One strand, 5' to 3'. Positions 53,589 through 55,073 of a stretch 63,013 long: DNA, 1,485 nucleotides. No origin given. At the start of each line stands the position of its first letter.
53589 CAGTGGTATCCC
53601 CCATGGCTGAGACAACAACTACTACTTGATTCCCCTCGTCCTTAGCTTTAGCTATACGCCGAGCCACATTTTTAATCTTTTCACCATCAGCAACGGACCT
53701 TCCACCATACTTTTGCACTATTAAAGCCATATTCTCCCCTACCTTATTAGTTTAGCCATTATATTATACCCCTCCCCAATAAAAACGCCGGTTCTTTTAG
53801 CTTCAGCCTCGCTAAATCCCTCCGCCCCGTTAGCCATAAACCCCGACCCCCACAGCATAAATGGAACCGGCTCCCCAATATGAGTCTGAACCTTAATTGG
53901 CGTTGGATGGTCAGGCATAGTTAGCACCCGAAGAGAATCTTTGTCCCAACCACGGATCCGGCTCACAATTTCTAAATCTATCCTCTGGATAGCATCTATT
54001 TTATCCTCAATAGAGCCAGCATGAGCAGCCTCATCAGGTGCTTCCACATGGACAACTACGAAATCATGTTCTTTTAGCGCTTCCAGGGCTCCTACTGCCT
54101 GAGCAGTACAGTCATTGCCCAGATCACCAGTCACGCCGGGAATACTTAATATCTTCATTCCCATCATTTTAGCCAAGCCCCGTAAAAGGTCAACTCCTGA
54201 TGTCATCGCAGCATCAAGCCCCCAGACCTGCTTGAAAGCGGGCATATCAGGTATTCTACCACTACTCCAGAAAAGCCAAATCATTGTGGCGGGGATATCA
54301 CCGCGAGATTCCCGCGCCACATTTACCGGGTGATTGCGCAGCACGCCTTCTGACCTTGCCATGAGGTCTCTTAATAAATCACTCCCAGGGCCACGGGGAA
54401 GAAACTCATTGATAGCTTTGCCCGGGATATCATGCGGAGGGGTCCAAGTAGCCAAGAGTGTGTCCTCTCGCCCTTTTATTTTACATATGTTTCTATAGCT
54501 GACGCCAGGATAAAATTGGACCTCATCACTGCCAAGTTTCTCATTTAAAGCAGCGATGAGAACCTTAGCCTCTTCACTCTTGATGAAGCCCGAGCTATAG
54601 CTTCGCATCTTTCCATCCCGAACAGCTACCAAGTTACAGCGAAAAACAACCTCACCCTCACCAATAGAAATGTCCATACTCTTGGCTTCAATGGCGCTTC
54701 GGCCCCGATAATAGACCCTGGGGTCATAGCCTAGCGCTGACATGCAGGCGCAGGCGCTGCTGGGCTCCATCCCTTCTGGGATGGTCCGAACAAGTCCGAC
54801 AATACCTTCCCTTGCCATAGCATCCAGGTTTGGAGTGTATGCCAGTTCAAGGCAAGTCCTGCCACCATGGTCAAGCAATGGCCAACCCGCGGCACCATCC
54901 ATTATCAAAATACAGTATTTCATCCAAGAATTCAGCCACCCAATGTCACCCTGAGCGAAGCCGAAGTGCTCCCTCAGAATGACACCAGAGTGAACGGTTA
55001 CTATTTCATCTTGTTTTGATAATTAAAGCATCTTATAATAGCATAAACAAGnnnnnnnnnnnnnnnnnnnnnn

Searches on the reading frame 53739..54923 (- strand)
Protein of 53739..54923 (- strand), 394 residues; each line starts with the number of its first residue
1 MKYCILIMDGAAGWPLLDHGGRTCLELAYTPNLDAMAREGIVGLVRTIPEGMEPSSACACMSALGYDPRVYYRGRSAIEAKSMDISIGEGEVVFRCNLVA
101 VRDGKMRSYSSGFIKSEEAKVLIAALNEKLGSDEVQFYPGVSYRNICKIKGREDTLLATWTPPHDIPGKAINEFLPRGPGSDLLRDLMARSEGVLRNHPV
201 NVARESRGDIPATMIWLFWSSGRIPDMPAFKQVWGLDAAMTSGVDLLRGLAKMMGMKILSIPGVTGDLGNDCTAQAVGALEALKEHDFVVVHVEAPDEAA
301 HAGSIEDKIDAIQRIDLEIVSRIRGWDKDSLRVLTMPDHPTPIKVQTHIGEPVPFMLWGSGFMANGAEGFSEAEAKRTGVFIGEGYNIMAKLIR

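Call 55: search_protein_families(library=ncbifam, proteins=[window:53739-54923:-], max_evalue=1e-10)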
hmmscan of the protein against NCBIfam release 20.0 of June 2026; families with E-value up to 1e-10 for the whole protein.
window:53739-54923:- (394 aa): 6 families
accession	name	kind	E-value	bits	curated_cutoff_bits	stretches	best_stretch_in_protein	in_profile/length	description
NF003242.0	PRK04200.1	equivalog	1.6e-150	501.4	426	1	1-393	1-393/395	cofactor-independent phosphoglycerate mutase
TIGR02535.1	hyp_Hser_kinase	hypoth_equivalog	5e-148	493.1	446.3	1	1-393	1-396/397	proposed homoserine kinase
TIGR00306.2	apgM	subfamily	9.4e-132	439.8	320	1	2-392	1-402/403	2,3-bisphosphoglycerate-independent phosphoglycerate mutase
NF003104.0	PRK04024.1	equivalog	3.2e-80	269.9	489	1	1-390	3-398/412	2,3-bisphosphoglycerate-independent phosphoglycerate mutase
NF038358.1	phophono_PhpG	equivalog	1.7e-60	204.9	545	2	181-393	205-416/417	CMP-5'-phosphonoformate--3-phosphoglycerate phosphonoformyl transferase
NF003160.0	PRK04135.1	equivalog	2.8e-47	161.3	468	1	2-391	17-390/403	2,3-bisphosphoglycerate-independent phosphoglycerate mutase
